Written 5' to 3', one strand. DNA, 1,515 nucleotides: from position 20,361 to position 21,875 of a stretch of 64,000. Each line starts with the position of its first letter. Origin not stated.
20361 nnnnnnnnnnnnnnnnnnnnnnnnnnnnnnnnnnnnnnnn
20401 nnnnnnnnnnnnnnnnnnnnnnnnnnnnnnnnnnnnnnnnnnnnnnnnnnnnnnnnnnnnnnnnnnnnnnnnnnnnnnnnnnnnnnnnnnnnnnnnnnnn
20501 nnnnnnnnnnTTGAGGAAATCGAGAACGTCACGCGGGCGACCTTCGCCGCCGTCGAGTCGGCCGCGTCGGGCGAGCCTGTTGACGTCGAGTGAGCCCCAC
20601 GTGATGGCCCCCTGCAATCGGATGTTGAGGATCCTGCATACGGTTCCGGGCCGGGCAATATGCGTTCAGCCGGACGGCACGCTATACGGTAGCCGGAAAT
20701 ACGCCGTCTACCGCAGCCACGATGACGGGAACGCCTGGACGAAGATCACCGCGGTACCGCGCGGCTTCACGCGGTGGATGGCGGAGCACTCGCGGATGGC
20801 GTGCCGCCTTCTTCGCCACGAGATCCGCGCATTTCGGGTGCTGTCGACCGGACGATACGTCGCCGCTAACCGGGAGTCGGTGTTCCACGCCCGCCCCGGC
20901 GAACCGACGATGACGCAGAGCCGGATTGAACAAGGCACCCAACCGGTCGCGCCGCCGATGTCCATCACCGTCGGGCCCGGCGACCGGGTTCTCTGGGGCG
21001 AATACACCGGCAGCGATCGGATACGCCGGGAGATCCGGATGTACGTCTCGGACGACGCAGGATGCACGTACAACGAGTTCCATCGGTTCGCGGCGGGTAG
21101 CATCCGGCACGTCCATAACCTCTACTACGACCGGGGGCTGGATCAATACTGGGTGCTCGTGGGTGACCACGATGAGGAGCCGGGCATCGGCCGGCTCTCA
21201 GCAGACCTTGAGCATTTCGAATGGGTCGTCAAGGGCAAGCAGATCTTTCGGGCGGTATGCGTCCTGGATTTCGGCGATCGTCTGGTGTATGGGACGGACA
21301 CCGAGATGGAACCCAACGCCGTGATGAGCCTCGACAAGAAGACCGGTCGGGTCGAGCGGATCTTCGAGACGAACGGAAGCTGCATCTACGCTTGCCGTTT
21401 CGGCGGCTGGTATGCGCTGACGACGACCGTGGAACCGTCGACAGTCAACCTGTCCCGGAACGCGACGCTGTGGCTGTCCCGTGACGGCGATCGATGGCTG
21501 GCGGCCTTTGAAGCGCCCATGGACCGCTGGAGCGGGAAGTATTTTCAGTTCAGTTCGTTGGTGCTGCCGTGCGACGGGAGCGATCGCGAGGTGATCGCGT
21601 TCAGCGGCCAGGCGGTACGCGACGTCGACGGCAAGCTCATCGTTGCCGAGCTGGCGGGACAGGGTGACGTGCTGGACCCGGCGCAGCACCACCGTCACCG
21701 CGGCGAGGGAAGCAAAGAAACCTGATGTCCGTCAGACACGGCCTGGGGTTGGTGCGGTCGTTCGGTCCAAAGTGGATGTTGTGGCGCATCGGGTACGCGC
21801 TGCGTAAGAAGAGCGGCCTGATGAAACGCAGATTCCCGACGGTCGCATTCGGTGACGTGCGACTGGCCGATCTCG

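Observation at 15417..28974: Distal half of the locus is a block of poorly characterised enzymes with exosortase-type EPS hallmarks but no exosortase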

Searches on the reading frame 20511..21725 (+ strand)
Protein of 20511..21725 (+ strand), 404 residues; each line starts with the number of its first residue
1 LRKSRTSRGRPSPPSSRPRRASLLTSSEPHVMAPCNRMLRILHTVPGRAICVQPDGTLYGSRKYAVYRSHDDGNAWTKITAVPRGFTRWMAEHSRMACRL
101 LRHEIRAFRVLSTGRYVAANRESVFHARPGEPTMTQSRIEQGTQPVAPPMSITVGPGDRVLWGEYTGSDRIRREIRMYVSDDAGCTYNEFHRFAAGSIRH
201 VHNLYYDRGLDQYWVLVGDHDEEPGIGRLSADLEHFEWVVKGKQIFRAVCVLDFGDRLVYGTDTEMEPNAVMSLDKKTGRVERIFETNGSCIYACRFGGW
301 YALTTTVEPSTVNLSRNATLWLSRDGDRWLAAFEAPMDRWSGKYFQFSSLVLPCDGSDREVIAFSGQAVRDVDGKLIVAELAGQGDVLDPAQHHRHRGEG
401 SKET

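Call 3: search_protein_families(library=pfam, proteins=[window:20511-21725:+], max_evalue=0.001)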
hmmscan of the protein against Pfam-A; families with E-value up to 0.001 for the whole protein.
window:20511-21725:+ (404 aa): 0 families

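Call 4: search_protein_families(library=ncbifam, proteins=[window:20511-21725:+], max_evalue=0.001)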
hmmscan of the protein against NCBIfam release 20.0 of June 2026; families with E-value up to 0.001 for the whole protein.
window:20511-21725:+ (404 aa): 0 families

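Call 13: search_solved_structures(query=window:20511-21725:+, max_evalue=1)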
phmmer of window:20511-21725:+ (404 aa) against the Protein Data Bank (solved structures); distinct sequences matched with E-value up to 1: 4.
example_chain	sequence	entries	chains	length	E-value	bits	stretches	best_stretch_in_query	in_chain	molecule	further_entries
1sqj_A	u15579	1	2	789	0.11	14.6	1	58-156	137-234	oligoxyloglucan reducing-end-specific cellobiohydrolase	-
2ebs_A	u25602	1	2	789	0.11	14.6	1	58-156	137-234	Oligoxyloglucan reducing end-specific cellobiohydrolase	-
6mgl_A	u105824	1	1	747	0.22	13.6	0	64-92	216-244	Xyloglucanase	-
6mgj_A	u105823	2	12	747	0.22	13.6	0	64-92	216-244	Xyloglucanase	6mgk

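Call 27: find_homologous_proteins(query=window:20601-21725:+)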
Query window:20601-21725:+ (374 aa): 312 proteins with E <= 0.001 among 3572 candidates; the best 120 are listed.
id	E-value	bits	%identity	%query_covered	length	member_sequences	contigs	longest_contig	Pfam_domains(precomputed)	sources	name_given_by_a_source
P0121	1.2e-260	882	100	100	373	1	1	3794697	-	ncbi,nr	ncbi:MAG: hypothetical protein JSV19_05695 [Phycisphaerales bacterium]|nr:MAG: hypothetical protein 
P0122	5.0e-218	742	90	97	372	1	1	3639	-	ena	-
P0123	8.9e-197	672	80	95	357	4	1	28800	-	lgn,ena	-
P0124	2.6e-165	568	71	93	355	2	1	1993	-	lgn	-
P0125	1.5e-142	493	61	93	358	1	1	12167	-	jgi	jgi:hypothetical protein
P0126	3.0e-141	489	62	93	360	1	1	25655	-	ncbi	-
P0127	4.8e-141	488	62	94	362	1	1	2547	-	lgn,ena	-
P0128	5.3e-141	488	62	94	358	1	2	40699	-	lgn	-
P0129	7.4e-139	481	60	94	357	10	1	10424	-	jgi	-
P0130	6.6e-135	468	61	90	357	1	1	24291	-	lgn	-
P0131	6.9e-135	468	68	81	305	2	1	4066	-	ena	-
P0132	1.7e-133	463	61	91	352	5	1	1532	-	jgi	-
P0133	3.8e-133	462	58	94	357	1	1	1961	-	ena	-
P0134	9.2e-133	461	59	90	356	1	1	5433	-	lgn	-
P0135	9.2e-133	461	59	92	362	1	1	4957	-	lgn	-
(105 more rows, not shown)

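Call 29: find_encoding_contigs(protein=P0121, flank=10000, max_places=1)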
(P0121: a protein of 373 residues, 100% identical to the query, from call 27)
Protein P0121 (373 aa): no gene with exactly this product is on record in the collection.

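Call 42: predict_structure(alignment_id=A2)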
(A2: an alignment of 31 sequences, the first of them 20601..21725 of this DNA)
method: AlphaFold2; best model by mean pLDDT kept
length: 374 residues; sequences in the alignment: 31
mean_pLDDT: 88.3   pTM: 0.87
mean pLDDT of the five models: 88.3, 87.9, 87.8, 87.8, 87.6
residues with pLDDT >= 90: 249; 70-90: 76; 50-70: 37; < 50: 12
segments of 3 or more residues with pLDDT < 50: 362-366
pLDDT, mean of each block of 10 residues (from residue 1): 70 97 98 97 98 92 86 93 98 97 98 93 97 85 91 98 89 94 85 77 91 72 94 85 90 90 95 90 89 95 88 75 95 95 95 61 48 50
secondary structure, 60 per line:
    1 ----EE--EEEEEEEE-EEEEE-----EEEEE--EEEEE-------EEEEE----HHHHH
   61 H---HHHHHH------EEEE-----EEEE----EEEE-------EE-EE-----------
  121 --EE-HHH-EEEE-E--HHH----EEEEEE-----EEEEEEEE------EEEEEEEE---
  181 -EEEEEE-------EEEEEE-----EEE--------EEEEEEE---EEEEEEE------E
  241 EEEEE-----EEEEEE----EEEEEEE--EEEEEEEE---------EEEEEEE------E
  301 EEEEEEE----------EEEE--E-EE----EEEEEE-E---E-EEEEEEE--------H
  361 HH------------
elements in order: E9-16 E18-22 E28-32 E35-39 E47-51 H56-61 H65-70 E77-80 E86-89 E94-97 E130-133 E145-150 E156-163 E170-177 E182-187 E195-200 E206-208 E217-223 E227-233 E240-245 E251-256 E261-267 E270-277 E287-293 E300-307 E318-321 E332-337 E345-351

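Call 47: fold_search(model_id=the predicted structure, library=pdb)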
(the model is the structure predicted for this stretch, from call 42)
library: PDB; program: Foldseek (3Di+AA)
matches with E <= 10: 1603; with E <= 0.001: 983
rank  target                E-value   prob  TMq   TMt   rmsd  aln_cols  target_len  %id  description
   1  8xi3_B                4.8e-09  1.00  0.53  0.52   6.7       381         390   10  Structure of mouse SCMC-14-3-3gama complex (released 2024-10-02)
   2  4po7_A                2.3e-08  1.00  0.34  0.23  13.2       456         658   10  Structure of the Sortilin:neurotensin complex at excess neurotensin concentration (released 2014-07-23)
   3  7ona                  2.7e-08  1.00  0.45  0.58   6.8       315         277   15  Crystal structure of the computationally designed SAKe6AC protein (released 2022-12-14)
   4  12dl_HA               3.1e-08  1.00  0.55  0.56   7.0       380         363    9  Native structure of the cytoplasmic lattice (CPL) asymmetric unit from mouse MII eggs (released 2026-04-08)
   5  8h93_B                4.2e-08  1.00  0.49  0.50   7.3       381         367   10  Structure of dimeric mouse SCMC core complex (released 2024-01-10)
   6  8x7v_C                5.1e-08  1.00  0.54  0.57   6.5       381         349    8  Structure of human SCMC ternary complex (released 2024-10-09)
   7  4a2l_D                5.7e-08  1.00  0.55  0.30   6.2       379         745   11  Structure of the periplasmic domain of the heparin and heparan sulphate sensing hybrid two component system BT4663 in  (released 2012-05-02)
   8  4a2l_C                6.9e-08  1.00  0.53  0.28   6.8       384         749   12  Structure of the periplasmic domain of the heparin and heparan sulphate sensing hybrid two component system BT4663 in  (released 2012-05-02)
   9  7on6                  8.9e-08  1.00  0.45  0.54   7.8       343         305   14  Crystal structure of the computationally designed SAKe6AE protein (released 2022-12-14)
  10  8fky_SP               1.1e-07  1.00  0.54  0.51   5.5       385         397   11  Human nucleolar pre-60S ribosomal subunit (State F) (released 2023-07-12)
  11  5nmr_A                1.5e-07  1.00  0.35  0.25  12.6       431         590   11  Monomeric mouse Sortilin extracellular domain (released 2017-12-06)
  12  2cn2_A                1.5e-07  1.00  0.57  0.33   7.7       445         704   10  Crystal Structures of Clostridium thermocellum Xyloglucanase (released 2006-05-22)
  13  8t8s_A                1.6e-07  1.00  0.38  0.25  12.0       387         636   10  Sortilin-PGRN peptide complex (released 2024-06-26)
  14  6p2m_A                1.7e-07  1.00  0.56  0.32  10.7       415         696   12  Crystal structure of the Caldicellulosiruptor lactoaceticus GH74 (ClGH74a) enzyme in complex with LLG xyloglucan (released 2019-07-31)
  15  6zea                  1.7e-07  1.00  0.46  0.54   7.4       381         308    9  Strictosidine Synthase from Catharanthus roseus in complex with racemic 1-methyl-2,3,4,9-tetrahydro-1H-beta-carboline (released 2020-09-02)
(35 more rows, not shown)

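Call 70: search_protein_families(library=pfam, proteins=[window:20601-21725:+], max_evalue=10)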
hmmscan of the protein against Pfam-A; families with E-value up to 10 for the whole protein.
window:20601-21725:+ (374 aa): 1 family
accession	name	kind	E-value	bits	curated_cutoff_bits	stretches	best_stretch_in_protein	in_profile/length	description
PF15902.12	Sortilin-Vps10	-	0.017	14.4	33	1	35-162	2-114/446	Sortilin, neurotensin receptor 3,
